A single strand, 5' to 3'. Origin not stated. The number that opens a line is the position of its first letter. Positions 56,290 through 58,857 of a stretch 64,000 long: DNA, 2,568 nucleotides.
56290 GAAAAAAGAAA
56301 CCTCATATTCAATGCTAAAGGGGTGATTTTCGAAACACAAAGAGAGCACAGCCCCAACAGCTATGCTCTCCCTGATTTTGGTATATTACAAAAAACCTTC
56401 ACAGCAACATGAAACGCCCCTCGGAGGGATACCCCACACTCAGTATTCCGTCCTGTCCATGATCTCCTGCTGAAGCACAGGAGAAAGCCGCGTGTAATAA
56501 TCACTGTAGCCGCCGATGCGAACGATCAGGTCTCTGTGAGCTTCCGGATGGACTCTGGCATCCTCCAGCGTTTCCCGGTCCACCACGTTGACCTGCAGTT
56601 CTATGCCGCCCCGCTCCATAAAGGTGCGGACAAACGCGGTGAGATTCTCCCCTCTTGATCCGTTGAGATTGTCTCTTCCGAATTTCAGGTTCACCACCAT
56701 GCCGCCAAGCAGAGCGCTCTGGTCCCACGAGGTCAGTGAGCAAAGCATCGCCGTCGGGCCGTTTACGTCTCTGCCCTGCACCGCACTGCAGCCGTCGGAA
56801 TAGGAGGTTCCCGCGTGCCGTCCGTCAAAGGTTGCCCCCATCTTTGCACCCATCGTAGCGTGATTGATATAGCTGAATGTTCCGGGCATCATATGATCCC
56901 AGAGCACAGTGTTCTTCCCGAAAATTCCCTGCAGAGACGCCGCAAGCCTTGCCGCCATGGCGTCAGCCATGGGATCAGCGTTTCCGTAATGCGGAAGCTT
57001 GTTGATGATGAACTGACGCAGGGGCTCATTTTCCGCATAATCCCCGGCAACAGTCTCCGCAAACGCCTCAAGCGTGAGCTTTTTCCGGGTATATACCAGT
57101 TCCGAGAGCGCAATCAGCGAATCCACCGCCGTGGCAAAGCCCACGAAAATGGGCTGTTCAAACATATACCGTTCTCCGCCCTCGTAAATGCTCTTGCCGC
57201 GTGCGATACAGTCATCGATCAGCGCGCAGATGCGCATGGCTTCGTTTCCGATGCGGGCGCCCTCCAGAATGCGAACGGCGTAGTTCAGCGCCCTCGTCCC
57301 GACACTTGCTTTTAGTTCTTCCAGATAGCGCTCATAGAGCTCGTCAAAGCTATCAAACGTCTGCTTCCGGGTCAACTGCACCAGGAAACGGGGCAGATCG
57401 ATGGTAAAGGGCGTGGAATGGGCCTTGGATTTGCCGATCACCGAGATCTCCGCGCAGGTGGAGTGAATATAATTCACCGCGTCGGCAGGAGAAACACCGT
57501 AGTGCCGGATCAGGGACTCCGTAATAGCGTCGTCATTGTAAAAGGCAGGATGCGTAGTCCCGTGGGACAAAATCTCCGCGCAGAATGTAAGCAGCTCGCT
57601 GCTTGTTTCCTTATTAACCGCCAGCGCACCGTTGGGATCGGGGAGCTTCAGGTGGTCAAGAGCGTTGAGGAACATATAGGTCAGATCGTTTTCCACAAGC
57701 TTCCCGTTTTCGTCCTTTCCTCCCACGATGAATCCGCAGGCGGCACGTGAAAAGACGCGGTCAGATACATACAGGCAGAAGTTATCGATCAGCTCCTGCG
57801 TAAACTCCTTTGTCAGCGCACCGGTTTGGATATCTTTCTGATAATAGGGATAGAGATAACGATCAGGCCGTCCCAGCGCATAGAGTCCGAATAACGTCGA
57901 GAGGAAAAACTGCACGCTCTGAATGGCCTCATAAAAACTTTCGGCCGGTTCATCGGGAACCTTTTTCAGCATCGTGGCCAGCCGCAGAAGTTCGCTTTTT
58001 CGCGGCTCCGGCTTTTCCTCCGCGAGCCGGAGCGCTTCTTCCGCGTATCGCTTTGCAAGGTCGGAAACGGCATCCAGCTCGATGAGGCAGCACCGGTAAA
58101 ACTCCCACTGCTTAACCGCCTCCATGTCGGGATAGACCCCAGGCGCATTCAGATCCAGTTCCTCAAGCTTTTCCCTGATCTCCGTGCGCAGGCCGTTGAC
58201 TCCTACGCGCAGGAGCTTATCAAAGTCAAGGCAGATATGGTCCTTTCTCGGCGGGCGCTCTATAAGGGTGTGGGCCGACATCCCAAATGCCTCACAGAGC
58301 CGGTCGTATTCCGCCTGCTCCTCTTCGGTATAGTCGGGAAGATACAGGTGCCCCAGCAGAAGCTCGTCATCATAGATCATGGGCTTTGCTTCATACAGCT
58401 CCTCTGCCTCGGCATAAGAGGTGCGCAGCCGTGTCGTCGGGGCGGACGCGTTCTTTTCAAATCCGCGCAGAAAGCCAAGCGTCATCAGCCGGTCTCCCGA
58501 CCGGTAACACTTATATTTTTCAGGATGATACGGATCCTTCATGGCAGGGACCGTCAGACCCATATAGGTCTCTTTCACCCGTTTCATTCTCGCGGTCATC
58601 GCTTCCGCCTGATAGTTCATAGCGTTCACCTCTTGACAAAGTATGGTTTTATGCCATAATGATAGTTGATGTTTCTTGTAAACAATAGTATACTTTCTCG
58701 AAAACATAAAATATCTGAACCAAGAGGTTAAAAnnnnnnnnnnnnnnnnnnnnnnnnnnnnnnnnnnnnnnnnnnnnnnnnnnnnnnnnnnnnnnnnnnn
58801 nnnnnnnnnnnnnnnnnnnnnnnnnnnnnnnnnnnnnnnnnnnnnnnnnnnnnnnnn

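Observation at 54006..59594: Short C-x-E glycyl radical enzyme in a carbohydrate-type locus with no activating enzyme nearby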

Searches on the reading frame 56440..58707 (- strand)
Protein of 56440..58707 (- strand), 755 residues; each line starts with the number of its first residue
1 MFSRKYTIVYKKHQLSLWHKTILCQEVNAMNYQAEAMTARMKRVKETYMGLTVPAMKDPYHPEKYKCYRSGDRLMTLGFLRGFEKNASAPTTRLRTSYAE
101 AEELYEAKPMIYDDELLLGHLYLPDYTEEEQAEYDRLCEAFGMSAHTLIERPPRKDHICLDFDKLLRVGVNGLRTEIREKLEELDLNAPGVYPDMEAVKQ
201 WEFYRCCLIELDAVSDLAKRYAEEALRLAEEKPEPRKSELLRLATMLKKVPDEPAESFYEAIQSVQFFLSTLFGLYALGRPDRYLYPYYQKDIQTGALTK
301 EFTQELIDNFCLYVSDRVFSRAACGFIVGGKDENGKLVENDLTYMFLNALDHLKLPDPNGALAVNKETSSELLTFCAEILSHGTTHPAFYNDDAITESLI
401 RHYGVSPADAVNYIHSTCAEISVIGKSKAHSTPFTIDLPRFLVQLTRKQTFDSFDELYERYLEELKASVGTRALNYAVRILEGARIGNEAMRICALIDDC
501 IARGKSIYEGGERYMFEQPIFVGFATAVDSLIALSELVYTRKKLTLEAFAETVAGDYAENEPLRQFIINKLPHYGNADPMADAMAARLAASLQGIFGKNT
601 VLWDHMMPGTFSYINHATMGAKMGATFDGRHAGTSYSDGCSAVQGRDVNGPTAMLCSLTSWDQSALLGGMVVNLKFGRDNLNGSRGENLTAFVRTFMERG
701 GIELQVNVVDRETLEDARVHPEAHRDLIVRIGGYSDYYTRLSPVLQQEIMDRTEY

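Call 3: search_protein_families(library=pfam, proteins=[window:56440-58623:-], max_evalue=0.01)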
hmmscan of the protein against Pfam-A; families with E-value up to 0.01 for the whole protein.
window:56440-58623:- (727 aa): 2 families
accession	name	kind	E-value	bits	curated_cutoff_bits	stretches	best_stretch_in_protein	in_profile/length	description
PF02901.20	PFL-like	-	1.7e-96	324.7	24.3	1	128-590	158-645/647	Pyruvate formate lyase-like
PF01228.26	Gly_radical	-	7.4e-24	84.8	22.2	1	609-710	2-105/106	Glycine radical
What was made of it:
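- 56440..58620 (-): Glycyl radical enzyme CDS, 726 aa plus stop; core member of the 'short GRE' clade. Pfam PFL-like + Gly_radical (call 3).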

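Call 4: search_protein_families(library=ncbifam, proteins=[window:56440-58623:-], max_evalue=0.01)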
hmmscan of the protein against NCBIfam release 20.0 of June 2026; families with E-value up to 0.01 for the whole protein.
window:56440-58623:- (727 aa): 13 families
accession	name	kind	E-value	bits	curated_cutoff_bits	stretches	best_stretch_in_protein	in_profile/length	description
TIGR01774.1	PFL2-3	subfamily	9.9e-105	351.5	678.2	1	127-726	155-783/786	formate C-acetyltransferase/glycerol dehydratase family glycyl radical enzyme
NF048011.1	SfplDhtHpsGDes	equivalog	6.8e-90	302.5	1000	1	133-726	189-818/821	(2S)-3-sulfopropanediol dehydratase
NF043068.1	glycl_HYPD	equivalog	6.8e-87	292.3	1100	1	129-726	155-781/784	trans-4-hydroxy-L-proline dehydratase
NF048009.1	SfplDhtHpfGKleb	equivalog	3.6e-85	286.7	1000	1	129-726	184-821/824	(2S)-3-sulfopropanediol dehydratase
TIGR04394.1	choline_CutC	equivalog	8.7e-81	272.6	1050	1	137-725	168-784/789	choline trimethylamine-lyase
NF007437.0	PRK09983.1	equivalog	2.6e-77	260.6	1109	1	127-726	154-762/765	formate C-acetyltransferase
NF033718.1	indole_decarb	equivalog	2.9e-74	250.7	1100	1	166-727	247-866/868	indoleacetate decarboxylase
NF033715.1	glycyl_HPDL_Lrg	equivalog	9.7e-59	199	1150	2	421-727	573-899/901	4-hydroxyphenylacetate decarboxylase large subunit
TIGR01255.1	pyr_form_ly_1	equivalog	1.5e-21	76.5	994.2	2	494-725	512-739/744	formate C-acetyltransferase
NF038360.1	rad_fix_GrcA3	exception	1.5e-13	50.6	158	1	658-725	6-73/78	autonomous glycyl radical cofactor GrcA3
TIGR04365.1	spare_glycyl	equivalog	1.4e-09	38.3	170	1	671-725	67-121/126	autonomous glycyl radical cofactor GrcA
NF008341.1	PRK11127.1-1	equivalog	3.8e-09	36.4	145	1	672-725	22-75/80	autonomous glycyl radical cofactor GrcA2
TIGR04040.1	glycyl_YjjI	hypoth_equivalog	0.0034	15.9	498.3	1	250-378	109-224/497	YjjI family glycine radical enzyme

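Call 8: search_solved_structures(query=window:56440-58623:-, max_evalue=0.001, show_alignments=2)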
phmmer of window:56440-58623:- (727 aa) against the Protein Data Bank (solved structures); distinct sequences matched with E-value up to 0.001: 36.
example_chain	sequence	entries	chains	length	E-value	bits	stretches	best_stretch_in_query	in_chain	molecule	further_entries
5i2a_A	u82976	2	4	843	1.5e-80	274.7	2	128-529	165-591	Diol-dehydratase | Diol dehydratase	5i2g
1r8w_A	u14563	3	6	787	2.5e-78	267.4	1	128-727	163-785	glycerol dehydratase | B12-independent glycerol dehydratase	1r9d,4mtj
9f3w_A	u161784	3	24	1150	4.2e-77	263.4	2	130-725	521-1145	Choline trimethylamine-lyase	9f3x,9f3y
9rco_A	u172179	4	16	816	2.2e-72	247.8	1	129-726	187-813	Glycyl radical protein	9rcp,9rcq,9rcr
8id1_A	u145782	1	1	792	6.7e-72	246.2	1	134-726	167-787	Formate C-acetyltransferase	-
6vxc_A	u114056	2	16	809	8.2e-71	242.6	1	118-726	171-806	Trans-4-hydroxy-L-proline dehydratase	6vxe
8id7_A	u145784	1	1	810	2.1e-70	241.2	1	128-727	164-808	Probable dehydratase YbiW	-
8yjn_A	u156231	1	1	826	2.3e-70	241.1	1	128-727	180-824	Probable dehydratase YbiW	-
9ht9_A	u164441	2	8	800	1.6e-68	235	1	137-725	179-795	Choline trimethylamine-lyase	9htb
9r0v_A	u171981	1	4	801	1.6e-68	235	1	137-725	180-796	Choline trimethylamine-lyase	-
5faw_A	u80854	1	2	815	1.6e-68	235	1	137-725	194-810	Choline trimethylamine-lyase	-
6vue_A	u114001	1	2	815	1.7e-68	234.9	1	137-725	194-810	Choline trimethylamine-lyase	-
5fay_A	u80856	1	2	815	1.7e-68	234.9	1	137-725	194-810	Choline trimethylamine-lyase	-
5fau_A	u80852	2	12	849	1.9e-68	234.8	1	137-725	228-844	Choline trimethylamine-lyase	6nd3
5fav_A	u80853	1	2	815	4.3e-68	233.6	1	137-725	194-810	Choline trimethylamine-lyase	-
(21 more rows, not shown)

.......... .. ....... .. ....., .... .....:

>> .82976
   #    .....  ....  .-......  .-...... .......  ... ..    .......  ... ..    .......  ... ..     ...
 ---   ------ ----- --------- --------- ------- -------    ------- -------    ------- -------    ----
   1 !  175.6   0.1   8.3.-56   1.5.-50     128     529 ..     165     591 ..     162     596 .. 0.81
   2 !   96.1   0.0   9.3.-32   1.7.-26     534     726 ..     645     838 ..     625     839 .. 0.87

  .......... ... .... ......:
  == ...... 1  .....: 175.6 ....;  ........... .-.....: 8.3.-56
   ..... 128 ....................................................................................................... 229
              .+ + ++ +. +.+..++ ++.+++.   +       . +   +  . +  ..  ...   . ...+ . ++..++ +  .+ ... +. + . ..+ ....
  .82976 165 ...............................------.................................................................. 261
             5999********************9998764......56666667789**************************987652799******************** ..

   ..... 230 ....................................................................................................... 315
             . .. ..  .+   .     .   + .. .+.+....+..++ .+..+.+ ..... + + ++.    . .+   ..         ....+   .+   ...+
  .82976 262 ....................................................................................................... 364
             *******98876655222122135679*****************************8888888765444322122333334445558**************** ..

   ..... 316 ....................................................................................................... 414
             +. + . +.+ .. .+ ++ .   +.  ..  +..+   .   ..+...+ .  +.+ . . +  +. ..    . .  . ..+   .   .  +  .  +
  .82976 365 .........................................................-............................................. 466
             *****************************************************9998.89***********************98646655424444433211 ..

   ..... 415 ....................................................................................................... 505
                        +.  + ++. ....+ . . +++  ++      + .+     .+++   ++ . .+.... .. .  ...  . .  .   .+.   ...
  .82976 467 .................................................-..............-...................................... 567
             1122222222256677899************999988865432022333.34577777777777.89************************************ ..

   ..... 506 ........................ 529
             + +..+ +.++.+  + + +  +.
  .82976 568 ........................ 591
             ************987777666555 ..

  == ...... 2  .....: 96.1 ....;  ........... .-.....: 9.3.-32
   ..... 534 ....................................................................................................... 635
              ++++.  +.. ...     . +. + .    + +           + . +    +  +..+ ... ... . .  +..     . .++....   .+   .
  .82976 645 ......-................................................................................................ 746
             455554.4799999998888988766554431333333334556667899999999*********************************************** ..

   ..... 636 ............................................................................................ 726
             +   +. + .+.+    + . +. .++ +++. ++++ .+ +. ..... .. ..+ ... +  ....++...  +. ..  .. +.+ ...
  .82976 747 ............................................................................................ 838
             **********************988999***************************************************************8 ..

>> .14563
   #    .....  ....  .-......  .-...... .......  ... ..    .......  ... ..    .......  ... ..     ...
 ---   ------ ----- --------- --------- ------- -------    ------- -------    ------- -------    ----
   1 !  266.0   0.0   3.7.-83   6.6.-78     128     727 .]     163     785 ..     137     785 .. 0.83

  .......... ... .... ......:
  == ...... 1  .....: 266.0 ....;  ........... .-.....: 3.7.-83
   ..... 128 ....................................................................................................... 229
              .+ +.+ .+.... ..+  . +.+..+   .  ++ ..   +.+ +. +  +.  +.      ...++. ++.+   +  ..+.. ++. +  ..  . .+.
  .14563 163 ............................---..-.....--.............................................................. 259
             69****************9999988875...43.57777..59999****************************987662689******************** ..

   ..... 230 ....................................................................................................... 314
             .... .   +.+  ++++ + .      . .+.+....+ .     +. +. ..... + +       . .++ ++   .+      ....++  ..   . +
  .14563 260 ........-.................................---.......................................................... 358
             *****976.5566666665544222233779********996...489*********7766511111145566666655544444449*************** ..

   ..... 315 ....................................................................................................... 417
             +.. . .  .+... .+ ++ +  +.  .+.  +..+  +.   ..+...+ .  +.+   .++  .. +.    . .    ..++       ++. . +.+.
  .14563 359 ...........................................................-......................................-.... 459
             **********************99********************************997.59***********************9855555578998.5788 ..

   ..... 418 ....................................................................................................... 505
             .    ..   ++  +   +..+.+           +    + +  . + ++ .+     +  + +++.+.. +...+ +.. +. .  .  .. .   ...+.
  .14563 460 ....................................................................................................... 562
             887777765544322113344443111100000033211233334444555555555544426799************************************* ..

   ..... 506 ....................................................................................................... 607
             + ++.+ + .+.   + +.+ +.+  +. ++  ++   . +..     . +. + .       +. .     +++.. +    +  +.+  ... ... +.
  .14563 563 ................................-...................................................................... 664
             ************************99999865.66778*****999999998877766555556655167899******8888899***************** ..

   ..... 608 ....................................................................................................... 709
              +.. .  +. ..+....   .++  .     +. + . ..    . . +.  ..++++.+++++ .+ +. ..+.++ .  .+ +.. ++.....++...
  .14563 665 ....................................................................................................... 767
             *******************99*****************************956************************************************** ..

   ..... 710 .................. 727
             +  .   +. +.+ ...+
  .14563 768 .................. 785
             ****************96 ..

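Call 10: find_homologous_proteins(query=window:56440-58623:-, max_evalue=1e-30)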
Query window:56440-58623:- (727 aa): 611 proteins with E <= 1e-30 among 8000 candidates; the best 120 are listed.
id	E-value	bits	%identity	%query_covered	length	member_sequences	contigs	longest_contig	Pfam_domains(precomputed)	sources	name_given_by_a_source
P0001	0.0e+0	1577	94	100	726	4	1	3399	PF02901.21,PF01228.27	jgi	-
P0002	0.0e+0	1405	82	100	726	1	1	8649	PF02901.21,PF01228.27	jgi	-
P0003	0.0e+0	1379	81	100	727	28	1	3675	PF02901.21,PF01228.27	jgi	jgi:formate C-acetyltransferase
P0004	0.0e+0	1375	80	100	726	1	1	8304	PF02901.21,PF01228.27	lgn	-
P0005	0.0e+0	1362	80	100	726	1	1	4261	PF02901.21,PF01228.27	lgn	-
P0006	0.0e+0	1361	80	100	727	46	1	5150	PF02901.21,PF01228.27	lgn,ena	-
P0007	0.0e+0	1357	79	100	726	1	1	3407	PF02901.21,PF01228.27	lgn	-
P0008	0.0e+0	1342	79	100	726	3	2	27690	PF02901.21,PF01228.27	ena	-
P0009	0.0e+0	1337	79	100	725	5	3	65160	PF02901.21,PF01228.27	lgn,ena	-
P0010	0.0e+0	1330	78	100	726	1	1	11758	PF02901.21,PF01228.27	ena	-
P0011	0.0e+0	1314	77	100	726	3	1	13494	PF02901.21,PF01228.27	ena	-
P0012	0.0e+0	1308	77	100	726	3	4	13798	PF02901.21,PF01228.27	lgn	-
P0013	0.0e+0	1301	77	100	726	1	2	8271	PF02901.21,PF01228.27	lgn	-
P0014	0.0e+0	1288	76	100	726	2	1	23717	PF02901.21,PF01228.27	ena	-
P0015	0.0e+0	1281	74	100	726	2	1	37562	PF02901.21,PF01228.27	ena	-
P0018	0.0e+0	1265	74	100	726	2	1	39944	PF02901.21,PF01228.27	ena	-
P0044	0.0e+0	1101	66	100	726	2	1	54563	PF02901.21,PF01228.27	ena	-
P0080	4.2e-292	989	60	100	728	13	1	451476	PF02901.21,PF01228.27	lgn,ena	-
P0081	4.8e-292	989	60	100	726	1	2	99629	PF02901.21,PF01228.27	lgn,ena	-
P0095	1.0e-288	978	59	100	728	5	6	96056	PF02901.21,PF01228.27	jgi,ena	-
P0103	8.9e-286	968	59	100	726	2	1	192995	PF02901.21,PF01228.27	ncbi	-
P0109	9.8e-285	965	59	100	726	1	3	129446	PF02901.21,PF01228.27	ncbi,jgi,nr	ncbi:MAG: hypothetical protein E7410_00280 [Ruminococcaceae bacterium]|nr:hypothetical protein [Osci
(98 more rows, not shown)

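Call 11: find_encoding_contigs(protein=P0080, flank=10000, max_places=2)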
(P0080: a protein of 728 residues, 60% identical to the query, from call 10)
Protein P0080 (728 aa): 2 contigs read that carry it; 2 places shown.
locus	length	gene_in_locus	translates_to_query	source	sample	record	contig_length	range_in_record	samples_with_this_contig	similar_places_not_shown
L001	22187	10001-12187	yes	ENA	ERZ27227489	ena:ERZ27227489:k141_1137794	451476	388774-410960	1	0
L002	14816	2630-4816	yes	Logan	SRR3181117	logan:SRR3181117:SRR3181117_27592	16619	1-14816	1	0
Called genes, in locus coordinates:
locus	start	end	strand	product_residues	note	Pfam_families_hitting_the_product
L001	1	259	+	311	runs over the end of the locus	PF00294:PfkB, PF08543:Phos_pyr_kin (weak)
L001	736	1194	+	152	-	PF04074:DUF386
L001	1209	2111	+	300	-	PF01261:AP_endonuc_2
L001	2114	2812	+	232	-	PF00072:Response_reg, PF04397:LytTR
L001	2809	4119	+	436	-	PF14501:HATPase_c_5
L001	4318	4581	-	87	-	-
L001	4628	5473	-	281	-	PF02311:AraC_binding, PF07883:Cupin_2, PF12833:HTH_18, PF00165:HTH_AraC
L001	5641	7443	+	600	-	PF07881:Fucose_iso_N1, PF07882:Fucose_iso_N2, PF02952:Fucose_iso_C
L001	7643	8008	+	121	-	PF07411:DUF1508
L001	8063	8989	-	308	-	PF00657:Lipase_GDSL, PF13472:Lipase_GDSL_2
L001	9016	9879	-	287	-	PF12833:HTH_18, PF00165:HTH_AraC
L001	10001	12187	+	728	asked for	PF02901:PFL-like, PF01228:Gly_radical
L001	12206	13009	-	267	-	PF12833:HTH_18, PF00165:HTH_AraC (weak)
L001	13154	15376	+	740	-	PF02901:PFL-like, PF01228:Gly_radical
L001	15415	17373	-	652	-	-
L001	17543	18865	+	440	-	PF01229:Glyco_hydro_39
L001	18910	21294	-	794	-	PF01074:Glyco_hydro_38N, PF09261:Alpha-mann_mid, PF07748:Glyco_hydro_38C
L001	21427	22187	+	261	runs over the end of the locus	PF02311:AraC_binding, PF12833:HTH_18, PF00165:HTH_AraC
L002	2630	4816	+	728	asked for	PF02901:PFL-like, PF01228:Gly_radical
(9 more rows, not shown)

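Call 12: find_encoding_contigs(protein=P0103, flank=10000, max_places=2)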
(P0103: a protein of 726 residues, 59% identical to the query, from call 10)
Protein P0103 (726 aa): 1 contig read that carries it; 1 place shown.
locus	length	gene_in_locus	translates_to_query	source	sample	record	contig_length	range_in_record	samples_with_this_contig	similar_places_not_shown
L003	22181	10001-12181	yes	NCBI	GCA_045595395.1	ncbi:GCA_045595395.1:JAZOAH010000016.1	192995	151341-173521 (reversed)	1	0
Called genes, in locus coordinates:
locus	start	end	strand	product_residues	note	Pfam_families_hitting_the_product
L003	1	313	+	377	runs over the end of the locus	PF08240:ADH_N, PF16912:Glu_dehyd_C, PF00107:ADH_zinc_N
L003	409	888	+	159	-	PF02664:LuxS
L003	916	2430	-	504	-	PF00370:FGGY_N, PF02782:FGGY_C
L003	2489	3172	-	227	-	PF00596:Aldolase_II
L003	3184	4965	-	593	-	PF07881:Fucose_iso_N1, PF07882:Fucose_iso_N2, PF02952:Fucose_iso_C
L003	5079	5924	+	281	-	PF02311:AraC_binding, PF07883:Cupin_2 (weak), PF00165:HTH_AraC, PF12833:HTH_18, PF00165:HTH_AraC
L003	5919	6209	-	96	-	PF12116:SpoIIID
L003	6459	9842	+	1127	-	PF02065:Melibiase, PF01055:Glyco_hydro_31_2nd (weak), PF16874:Glyco_hydro_36C (weak)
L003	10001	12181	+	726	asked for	PF02901:PFL-like, PF01228:Gly_radical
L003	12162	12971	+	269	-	PF04055:Radical_SAM, PF13353:Fer4_12, PF00037:Fer4 (weak)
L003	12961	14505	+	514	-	PF00933:Glyco_hydro_3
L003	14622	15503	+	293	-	-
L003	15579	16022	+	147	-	PF02620:YceD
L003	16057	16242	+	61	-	PF01783:Ribosomal_L32p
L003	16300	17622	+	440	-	PF00009:GTP_EFTU, PF01926:MMR_HSR1, PF02421:FeoB_N, PF04548:AIG1 (weak), PF00009:GTP_EFTU, PF01926:MMR_HSR1, PF02421:FeoB_N, PF14714:KH_dom-like, +6 more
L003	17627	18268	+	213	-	PF02660:G3P_acyltransf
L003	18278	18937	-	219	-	PF04607:RelA_SpoT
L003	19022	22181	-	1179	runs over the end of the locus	PF01855:POR_N, PF17147:PFOR_II, PF01558:POR, PF10371:EKR, PF12837:Fer4_6 (faint), PF12838:Fer4_7 (weak), PF02775:TPP_enzyme_C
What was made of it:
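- The L003 operon is GH36-like, GRE, AE, GH3 (call 12). Fucose isomerase, aldolase and kinase genes lie a few kb away in L001 and L003 (calls 11, 12).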

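Call 13: find_encoding_contigs(protein=P0009, flank=10000, max_places=2)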
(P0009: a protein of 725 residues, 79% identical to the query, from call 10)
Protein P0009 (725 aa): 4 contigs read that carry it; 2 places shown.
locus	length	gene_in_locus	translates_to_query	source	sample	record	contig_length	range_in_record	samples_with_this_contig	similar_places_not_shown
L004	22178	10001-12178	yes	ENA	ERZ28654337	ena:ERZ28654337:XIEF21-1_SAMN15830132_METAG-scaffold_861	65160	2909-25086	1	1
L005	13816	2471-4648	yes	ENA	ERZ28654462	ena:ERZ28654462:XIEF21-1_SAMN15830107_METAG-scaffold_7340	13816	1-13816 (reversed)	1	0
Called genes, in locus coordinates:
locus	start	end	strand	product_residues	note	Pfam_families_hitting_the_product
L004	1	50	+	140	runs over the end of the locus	PF00436:SSB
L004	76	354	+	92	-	PF01084:Ribosomal_S18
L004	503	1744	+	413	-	PF12708:Pect-lyase_RHGA_epim (weak), PF00295:Glyco_hydro_28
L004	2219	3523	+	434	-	PF01229:Glyco_hydro_39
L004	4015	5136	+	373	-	PF04055:Radical_SAM, PF13353:Fer4_12 (weak), PF12345:DUF3641 (faint), PF13186:SPASM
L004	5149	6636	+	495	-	PF00884:Sulfatase, PF01663:Phosphodiest (faint), PF16347:SGSH_C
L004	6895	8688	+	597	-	-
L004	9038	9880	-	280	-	PF00165:HTH_AraC (weak), PF12833:HTH_18, PF00165:HTH_AraC (weak)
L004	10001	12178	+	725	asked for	PF02901:PFL-like, PF01228:Gly_radical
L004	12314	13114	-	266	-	PF02311:AraC_binding, PF07883:Cupin_2, PF00165:HTH_AraC (weak), PF12833:HTH_18, PF00165:HTH_AraC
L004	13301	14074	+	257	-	PF01261:AP_endonuc_2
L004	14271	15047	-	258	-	PF12833:HTH_18, PF00165:HTH_AraC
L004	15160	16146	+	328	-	PF21621:MPI_cupin_dom (weak)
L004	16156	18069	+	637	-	PF00150:Cellulase (faint)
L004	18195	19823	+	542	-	-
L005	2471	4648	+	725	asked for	PF02901:PFL-like, PF01228:Gly_radical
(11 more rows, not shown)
